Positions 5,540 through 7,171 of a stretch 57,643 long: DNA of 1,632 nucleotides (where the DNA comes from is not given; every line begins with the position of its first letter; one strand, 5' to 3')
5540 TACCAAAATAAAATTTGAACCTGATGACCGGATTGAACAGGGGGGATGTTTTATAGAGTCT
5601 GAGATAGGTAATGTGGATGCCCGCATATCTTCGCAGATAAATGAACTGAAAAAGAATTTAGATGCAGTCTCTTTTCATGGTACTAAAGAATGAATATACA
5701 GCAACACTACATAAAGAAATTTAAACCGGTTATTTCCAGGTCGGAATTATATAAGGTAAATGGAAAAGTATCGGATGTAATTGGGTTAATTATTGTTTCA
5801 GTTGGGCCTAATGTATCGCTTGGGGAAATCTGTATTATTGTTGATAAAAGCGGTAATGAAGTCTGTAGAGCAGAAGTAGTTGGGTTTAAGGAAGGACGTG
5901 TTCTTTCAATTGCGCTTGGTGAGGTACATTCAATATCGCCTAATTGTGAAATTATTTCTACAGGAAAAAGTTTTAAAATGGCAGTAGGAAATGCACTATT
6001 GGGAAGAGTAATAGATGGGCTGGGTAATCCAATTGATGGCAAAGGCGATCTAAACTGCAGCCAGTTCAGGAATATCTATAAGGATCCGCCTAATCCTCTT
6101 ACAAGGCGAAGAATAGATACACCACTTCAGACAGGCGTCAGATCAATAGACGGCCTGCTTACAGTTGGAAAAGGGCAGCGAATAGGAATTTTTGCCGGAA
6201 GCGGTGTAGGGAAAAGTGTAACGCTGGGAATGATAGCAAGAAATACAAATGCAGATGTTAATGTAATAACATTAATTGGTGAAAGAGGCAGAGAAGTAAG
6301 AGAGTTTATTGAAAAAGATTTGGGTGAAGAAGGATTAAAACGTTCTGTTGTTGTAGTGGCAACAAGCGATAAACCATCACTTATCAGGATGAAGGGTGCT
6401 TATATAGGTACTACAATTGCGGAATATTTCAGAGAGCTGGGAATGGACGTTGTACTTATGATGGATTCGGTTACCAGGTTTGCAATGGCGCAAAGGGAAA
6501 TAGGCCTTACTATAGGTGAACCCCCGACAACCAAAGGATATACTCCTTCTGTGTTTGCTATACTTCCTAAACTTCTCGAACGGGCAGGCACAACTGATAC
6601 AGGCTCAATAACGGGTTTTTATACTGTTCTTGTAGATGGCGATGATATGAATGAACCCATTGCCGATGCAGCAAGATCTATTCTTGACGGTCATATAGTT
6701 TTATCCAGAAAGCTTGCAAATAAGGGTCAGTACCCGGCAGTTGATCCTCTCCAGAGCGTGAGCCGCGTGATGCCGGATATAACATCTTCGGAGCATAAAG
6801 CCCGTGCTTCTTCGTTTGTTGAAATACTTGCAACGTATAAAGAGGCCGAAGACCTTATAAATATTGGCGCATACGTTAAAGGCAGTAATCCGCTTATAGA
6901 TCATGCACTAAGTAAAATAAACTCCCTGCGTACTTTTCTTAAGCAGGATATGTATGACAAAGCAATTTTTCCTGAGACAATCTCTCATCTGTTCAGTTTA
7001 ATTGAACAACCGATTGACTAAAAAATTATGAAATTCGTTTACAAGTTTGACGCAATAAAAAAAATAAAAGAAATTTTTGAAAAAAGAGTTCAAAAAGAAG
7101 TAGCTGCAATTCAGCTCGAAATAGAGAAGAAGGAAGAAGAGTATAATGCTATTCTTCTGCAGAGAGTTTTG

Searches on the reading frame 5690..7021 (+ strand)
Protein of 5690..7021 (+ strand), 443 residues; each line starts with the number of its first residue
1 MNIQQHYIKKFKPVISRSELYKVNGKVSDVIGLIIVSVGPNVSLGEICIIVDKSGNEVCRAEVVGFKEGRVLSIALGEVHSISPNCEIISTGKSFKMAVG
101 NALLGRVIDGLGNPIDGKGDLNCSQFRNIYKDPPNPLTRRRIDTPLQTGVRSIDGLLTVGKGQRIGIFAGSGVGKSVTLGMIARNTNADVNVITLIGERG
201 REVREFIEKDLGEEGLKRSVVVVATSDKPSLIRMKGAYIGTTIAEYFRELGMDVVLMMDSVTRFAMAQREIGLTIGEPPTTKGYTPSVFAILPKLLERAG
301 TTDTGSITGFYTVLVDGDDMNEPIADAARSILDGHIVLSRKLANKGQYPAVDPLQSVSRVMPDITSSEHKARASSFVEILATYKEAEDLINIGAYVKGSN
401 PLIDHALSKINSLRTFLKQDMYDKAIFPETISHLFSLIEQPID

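Call 10: search_protein_families(library=pfam, proteins=[window:5690-7021:+])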
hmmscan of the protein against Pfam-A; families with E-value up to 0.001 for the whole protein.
window:5690-7021:+ (443 aa): 3 families
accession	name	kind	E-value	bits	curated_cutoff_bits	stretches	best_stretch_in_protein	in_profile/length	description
PF00006.31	ATP-synt_ab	-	3.6e-91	305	29.5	1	149-358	1-213/213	ATP synthase alpha/beta family, nucleotide-binding domain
PF18269.6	T3SS_ATPase_C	-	6e-23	80.9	22.7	1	365-434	1-70/72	T3SS EscN ATPase C-terminal domain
PF02874.29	ATP-synt_ab_N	-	2.3e-07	31.7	20.9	1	27-92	1-69/69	ATP synthase alpha/beta family, beta-barrel domain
